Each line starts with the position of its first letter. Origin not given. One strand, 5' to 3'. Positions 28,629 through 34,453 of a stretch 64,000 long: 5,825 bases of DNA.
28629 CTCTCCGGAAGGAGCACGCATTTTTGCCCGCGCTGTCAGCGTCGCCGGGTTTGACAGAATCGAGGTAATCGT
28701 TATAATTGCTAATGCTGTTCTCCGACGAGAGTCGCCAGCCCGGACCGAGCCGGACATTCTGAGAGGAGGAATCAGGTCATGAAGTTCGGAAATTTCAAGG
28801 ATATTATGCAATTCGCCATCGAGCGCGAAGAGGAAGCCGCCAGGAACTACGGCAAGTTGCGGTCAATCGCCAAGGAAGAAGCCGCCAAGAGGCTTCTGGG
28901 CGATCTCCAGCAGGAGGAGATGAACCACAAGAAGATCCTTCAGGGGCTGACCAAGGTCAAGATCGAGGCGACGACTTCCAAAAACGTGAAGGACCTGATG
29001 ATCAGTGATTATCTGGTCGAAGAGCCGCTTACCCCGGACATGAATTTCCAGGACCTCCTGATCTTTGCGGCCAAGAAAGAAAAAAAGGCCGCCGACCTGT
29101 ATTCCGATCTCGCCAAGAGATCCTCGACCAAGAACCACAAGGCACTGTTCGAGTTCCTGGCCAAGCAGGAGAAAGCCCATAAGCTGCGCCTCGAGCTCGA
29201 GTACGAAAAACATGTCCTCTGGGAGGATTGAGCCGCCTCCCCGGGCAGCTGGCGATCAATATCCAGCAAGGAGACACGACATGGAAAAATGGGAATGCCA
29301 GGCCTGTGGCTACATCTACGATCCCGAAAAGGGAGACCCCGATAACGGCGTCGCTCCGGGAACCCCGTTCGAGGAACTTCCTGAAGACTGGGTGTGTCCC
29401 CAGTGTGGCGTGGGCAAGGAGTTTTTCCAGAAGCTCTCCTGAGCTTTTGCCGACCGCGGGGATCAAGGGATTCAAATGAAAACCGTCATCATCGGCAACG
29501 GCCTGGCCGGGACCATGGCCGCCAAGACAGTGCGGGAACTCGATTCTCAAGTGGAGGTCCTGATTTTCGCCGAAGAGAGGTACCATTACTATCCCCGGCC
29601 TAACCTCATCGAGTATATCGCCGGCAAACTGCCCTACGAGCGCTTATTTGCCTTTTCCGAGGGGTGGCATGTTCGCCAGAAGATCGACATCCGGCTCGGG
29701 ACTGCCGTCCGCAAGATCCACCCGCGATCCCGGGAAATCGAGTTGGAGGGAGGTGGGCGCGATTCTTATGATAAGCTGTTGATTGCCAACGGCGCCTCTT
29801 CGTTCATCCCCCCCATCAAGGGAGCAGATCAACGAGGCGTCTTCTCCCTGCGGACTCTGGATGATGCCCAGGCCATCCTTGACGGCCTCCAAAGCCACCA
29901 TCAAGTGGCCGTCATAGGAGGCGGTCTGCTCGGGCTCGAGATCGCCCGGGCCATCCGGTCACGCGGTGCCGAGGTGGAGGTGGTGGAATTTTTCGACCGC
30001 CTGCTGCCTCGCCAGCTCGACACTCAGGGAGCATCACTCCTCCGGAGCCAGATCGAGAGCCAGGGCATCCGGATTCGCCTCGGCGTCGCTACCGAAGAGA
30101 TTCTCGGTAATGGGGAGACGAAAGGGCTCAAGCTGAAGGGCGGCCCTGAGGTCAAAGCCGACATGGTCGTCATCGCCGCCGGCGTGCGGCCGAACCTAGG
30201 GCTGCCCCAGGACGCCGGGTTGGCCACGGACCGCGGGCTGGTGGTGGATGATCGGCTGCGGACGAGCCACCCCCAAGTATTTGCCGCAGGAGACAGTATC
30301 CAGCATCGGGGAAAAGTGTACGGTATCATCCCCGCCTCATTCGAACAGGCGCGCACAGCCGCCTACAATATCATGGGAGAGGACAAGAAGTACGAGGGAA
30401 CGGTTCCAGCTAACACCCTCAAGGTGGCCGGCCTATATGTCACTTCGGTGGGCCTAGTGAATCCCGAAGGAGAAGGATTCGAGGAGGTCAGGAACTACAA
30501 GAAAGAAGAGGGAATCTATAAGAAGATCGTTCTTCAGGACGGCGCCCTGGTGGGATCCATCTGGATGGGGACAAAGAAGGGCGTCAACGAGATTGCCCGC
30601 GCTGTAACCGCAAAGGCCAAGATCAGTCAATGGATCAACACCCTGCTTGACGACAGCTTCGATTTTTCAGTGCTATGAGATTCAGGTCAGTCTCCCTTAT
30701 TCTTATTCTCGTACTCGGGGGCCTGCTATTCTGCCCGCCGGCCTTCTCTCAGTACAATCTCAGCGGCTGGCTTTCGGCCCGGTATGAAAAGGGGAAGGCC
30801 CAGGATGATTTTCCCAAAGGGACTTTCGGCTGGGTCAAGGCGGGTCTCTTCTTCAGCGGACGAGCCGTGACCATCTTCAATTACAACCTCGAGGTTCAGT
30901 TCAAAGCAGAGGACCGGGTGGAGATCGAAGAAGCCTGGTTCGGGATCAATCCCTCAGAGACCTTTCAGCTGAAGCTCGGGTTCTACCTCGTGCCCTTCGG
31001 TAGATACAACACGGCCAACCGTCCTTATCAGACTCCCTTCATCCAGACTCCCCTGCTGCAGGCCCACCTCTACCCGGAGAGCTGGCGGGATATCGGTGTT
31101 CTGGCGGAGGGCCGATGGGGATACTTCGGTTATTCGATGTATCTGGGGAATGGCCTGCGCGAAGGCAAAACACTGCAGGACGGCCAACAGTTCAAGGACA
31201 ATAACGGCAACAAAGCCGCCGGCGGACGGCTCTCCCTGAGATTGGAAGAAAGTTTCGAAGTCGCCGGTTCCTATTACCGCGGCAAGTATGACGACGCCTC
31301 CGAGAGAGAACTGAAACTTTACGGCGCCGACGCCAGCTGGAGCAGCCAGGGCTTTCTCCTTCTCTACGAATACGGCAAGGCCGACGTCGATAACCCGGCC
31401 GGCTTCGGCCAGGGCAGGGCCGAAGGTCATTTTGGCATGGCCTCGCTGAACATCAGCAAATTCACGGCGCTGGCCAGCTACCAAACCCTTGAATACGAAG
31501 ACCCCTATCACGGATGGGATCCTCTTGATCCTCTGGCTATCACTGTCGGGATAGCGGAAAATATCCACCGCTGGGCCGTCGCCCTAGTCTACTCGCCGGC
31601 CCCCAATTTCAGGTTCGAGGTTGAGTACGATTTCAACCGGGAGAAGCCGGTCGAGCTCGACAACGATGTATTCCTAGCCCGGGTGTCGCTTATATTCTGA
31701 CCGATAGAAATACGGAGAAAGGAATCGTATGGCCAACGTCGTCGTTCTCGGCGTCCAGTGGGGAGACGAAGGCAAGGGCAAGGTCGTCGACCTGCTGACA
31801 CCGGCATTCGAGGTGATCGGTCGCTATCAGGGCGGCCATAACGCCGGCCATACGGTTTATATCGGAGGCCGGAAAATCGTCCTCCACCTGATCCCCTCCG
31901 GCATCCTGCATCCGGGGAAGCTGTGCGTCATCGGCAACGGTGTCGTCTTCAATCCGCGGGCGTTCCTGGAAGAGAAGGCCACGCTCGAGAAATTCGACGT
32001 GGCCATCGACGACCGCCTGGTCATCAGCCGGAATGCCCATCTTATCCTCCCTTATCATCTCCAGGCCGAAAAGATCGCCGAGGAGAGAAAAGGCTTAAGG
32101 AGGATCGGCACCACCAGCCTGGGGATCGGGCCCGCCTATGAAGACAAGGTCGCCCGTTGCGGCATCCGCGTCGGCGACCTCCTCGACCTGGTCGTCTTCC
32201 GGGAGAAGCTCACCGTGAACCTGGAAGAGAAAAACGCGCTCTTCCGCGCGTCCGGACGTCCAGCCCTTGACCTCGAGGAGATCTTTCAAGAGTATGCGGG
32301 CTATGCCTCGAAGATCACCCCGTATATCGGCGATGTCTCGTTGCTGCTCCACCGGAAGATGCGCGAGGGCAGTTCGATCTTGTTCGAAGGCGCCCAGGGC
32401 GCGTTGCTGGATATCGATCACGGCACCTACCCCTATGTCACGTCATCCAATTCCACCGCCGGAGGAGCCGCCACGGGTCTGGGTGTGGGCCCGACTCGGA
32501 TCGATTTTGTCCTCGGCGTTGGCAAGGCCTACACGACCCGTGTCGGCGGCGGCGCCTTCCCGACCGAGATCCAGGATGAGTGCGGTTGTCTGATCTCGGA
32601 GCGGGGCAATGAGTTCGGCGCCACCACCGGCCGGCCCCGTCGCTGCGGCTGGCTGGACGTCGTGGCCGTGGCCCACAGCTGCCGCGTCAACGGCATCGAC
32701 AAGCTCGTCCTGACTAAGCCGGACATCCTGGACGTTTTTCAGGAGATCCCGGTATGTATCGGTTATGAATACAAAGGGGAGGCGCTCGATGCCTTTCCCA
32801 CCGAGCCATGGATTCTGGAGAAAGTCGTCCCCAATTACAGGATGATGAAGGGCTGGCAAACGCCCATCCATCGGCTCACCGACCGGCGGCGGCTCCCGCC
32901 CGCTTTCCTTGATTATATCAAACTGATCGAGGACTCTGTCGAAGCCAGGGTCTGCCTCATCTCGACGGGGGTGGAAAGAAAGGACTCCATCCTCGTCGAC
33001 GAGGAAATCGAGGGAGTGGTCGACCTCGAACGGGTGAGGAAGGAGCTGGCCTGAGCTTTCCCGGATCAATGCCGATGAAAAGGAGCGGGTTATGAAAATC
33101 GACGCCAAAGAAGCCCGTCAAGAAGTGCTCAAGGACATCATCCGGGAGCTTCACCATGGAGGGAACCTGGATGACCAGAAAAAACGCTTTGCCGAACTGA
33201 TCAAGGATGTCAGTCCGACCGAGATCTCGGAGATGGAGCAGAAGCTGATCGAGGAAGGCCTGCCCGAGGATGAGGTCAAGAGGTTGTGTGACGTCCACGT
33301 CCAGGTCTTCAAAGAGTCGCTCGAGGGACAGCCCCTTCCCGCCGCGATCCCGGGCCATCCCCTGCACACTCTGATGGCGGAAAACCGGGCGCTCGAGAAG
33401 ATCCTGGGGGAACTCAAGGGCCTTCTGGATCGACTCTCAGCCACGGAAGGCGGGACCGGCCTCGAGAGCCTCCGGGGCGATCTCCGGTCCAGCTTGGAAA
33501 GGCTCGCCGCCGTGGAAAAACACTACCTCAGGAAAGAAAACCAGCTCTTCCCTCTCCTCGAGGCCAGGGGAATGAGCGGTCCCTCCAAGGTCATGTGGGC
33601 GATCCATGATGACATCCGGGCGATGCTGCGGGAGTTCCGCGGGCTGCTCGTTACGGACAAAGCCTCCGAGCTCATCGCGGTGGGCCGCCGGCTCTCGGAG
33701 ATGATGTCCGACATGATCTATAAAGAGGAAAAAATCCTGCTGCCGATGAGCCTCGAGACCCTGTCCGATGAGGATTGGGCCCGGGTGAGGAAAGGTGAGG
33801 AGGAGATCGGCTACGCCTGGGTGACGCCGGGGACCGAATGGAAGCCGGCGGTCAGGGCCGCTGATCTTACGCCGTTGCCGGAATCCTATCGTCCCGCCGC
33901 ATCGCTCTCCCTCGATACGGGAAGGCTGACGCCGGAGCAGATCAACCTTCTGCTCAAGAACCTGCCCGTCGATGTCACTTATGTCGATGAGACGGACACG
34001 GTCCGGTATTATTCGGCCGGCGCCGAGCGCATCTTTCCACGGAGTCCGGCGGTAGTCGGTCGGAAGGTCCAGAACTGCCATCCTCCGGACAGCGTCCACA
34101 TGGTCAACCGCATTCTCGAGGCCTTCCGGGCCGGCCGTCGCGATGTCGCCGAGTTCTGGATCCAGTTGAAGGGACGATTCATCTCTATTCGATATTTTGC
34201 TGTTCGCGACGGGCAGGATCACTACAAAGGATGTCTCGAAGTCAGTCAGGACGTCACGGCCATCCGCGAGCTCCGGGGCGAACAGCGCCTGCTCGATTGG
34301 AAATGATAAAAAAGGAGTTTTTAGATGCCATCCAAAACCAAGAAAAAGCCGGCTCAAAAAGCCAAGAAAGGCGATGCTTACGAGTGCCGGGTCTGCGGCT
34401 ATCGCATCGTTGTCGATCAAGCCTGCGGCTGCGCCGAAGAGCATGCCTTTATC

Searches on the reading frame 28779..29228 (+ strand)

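Call 74: search_protein_families(library=pfam, proteins=[window:28779-29228:+], max_evalue=0.001)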
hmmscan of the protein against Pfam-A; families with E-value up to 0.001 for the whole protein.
window:28779-29228:+ (150 aa): 2 families
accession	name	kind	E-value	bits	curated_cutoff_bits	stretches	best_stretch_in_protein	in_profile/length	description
PF02915.23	Rubrerythrin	-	7.3e-10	39.8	22.8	1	8-139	1-134/137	Rubrerythrin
PF00210.30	Ferritin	-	2.9e-05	24.5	24.5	0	3-56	78-134/142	Ferritin-like domain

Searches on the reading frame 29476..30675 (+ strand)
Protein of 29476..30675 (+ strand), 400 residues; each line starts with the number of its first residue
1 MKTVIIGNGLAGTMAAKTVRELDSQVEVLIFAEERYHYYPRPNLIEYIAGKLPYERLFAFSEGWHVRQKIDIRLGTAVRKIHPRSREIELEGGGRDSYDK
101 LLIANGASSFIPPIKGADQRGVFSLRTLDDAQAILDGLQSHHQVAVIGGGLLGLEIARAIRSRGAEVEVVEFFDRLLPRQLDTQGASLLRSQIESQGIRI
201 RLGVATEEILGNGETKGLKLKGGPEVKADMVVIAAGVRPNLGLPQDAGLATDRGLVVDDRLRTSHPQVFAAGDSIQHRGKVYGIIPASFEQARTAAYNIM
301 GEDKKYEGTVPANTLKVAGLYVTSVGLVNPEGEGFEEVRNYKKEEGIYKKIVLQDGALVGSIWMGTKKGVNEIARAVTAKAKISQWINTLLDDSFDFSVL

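Call 74: search_protein_families(library=pfam, proteins=[window:29476-30675:+], max_evalue=0.001)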
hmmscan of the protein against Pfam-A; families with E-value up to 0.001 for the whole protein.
window:29476-30675:+ (400 aa): 11 families
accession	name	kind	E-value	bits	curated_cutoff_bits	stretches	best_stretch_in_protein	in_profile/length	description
PF07992.20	Pyr_redox_2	-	2e-58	198.6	26.1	1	2-279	2-278/291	Pyridine nucleotide-disulphide oxidoreductase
PF00070.33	Pyr_redox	-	6.8e-22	78.2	22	1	144-221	2-80/82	Pyridine nucleotide-disulphide oxidoreductase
PF18267.7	Rubredoxin_C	-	8.3e-16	58.2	25.9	1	311-380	1-69/70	Rubredoxin NAD+ reductase C-terminal domain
PF03486.20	HI0933_like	-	2.8e-09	37.2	50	0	2-29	2-29/244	HI0933-like protein Rossmann domain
PF01262.27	AlaDh_PNT_C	-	7.5e-08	32.5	23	0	2-34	30-62/214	Alanine dehydrogenase/PNT, C-terminal domain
PF01266.30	DAO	-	2.1e-06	27.9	27.9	0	144-171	2-29/353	FAD dependent oxidoreductase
PF01134.28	GIDA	-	1.4e-05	24.8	22.1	0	143-170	1-28/391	Glucose inhibited division protein A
PF13450.12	NAD_binding_8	-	6.6e-05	23.5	21.9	0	146-171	1-26/68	NAD(P)-binding Rossmann-like domain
PF13738.12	Pyr_redox_3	-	0.00043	20.1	30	0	67-272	93-305/305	Pyridine nucleotide-disulphide oxidoreductase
PF02737.24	3HCDH_N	-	0.00059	20.2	22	0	143-186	1-44/180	3-hydroxyacyl-CoA dehydrogenase, NAD binding domain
PF00890.30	FAD_binding_2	-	0.00073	19.3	20.4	0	4-27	3-26/414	FAD binding domain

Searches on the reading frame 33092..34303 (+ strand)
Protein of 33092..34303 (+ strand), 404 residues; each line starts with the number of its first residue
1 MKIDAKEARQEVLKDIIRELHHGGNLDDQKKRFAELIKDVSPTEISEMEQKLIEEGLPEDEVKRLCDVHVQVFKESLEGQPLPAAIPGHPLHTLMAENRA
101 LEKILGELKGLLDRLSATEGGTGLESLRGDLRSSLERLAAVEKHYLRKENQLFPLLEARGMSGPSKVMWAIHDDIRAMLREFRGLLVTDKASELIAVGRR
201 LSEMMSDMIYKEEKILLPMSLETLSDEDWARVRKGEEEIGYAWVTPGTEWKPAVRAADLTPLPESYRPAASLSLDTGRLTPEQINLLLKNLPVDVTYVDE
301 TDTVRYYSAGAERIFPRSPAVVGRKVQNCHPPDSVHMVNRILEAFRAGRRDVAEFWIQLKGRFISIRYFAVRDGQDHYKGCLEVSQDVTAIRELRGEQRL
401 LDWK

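Call 3: search_protein_families(library=pfam, proteins=[window:33092-34303:+], max_evalue=1)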
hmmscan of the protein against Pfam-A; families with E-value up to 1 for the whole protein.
window:33092-34303:+ (404 aa): 7 families
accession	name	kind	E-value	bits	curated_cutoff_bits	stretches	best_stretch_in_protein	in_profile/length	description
PF13596.12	PAS_10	-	7.5e-31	107.4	22.1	1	284-389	1-106/106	PAS domain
PF04282.18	DUF438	-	1.2e-26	92.8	25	1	13-78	1-66/67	Family of unknown function (DUF438)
PF01814.28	Hemerythrin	-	1.7e-18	67.7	25.3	1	89-219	1-126/127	Hemerythrin HHE cation binding domain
PF08448.16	PAS_4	-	1.4e-05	25.7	23.1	1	288-390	1-107/110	PAS fold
PF13426.13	PAS_9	-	2.5e-05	24.9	27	1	298-390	7-103/103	PAS domain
PF00989.32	PAS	-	0.069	13.6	22.6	1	284-367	3-90/113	PAS fold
PF08312.17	cwf21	-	0.13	12.7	23.2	1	44-67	12-35/44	cwf21 domain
